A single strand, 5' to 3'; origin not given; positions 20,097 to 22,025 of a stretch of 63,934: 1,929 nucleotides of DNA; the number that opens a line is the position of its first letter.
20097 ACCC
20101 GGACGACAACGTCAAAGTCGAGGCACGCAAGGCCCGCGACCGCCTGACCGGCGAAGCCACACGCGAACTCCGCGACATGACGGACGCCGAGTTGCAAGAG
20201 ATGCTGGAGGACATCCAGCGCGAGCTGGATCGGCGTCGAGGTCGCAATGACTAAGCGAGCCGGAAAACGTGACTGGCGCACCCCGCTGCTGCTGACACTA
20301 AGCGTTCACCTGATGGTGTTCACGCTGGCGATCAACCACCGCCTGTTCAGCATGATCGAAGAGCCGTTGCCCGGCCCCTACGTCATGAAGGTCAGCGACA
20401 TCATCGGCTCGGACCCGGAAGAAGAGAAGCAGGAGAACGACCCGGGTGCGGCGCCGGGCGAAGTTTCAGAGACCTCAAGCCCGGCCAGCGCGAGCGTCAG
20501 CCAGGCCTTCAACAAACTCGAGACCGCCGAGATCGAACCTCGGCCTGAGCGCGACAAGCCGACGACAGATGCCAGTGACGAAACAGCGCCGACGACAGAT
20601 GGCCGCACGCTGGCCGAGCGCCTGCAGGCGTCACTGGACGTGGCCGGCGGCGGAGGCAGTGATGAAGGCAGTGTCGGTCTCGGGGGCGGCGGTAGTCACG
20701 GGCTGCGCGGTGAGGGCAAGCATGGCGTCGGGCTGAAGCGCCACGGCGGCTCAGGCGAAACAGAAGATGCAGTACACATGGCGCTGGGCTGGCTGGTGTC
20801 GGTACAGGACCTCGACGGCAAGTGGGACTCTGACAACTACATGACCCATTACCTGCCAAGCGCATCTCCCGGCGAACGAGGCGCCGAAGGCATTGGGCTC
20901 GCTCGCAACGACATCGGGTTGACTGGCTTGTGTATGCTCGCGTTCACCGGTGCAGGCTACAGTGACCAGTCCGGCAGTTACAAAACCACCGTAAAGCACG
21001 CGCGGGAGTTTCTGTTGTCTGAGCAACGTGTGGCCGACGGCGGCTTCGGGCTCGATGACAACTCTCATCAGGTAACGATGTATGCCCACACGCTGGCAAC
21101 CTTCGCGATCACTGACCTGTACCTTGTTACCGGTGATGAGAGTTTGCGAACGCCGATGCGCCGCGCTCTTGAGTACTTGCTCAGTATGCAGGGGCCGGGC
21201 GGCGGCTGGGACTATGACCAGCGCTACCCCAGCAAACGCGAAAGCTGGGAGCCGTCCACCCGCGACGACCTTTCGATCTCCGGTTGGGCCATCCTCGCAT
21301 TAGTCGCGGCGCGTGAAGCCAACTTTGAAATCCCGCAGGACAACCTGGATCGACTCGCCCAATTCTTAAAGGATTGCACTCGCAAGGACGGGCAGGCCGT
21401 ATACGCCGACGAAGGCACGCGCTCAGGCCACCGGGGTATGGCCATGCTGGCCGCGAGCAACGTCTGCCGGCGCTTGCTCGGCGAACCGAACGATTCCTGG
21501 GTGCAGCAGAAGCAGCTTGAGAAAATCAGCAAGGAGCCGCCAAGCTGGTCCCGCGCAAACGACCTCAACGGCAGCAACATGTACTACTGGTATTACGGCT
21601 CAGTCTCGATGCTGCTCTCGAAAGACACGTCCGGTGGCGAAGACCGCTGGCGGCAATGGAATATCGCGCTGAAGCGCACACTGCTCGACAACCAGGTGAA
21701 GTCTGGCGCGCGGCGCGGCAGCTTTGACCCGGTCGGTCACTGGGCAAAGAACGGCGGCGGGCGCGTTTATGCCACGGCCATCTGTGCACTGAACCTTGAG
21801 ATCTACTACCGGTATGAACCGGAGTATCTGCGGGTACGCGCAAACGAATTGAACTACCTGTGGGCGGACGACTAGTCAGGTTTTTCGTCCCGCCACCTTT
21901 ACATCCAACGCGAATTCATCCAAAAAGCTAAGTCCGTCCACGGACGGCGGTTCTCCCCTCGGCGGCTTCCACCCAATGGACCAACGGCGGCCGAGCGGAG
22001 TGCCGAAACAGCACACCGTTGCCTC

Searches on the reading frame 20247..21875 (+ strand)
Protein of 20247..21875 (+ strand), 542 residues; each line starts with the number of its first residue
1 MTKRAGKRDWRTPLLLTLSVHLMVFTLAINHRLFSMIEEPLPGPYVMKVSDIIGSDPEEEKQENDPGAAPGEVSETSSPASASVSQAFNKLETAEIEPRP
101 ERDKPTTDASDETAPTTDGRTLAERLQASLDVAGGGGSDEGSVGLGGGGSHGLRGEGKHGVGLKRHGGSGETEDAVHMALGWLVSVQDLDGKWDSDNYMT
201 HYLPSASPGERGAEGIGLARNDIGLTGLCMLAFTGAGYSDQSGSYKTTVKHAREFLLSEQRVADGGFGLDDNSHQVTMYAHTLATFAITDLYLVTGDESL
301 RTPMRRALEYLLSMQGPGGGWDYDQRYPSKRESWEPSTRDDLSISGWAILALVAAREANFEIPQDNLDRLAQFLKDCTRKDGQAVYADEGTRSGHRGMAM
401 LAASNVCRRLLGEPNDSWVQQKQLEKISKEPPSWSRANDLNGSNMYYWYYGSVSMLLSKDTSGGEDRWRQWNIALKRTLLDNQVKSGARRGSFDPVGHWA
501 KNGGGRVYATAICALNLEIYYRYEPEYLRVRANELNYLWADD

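Call 77: search_protein_families(library=ncbifam, proteins=[window:20247-21875:+], max_evalue=1e-10)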
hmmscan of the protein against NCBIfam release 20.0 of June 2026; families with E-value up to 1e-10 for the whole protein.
window:20247-21875:+ (542 aa): 1 family
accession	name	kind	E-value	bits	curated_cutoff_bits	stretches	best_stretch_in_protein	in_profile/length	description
TIGR01787.1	squalene_cyclas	subfamily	8.7e-13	47.8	322.7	1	173-383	386-586/622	squalene/oxidosqualene cyclases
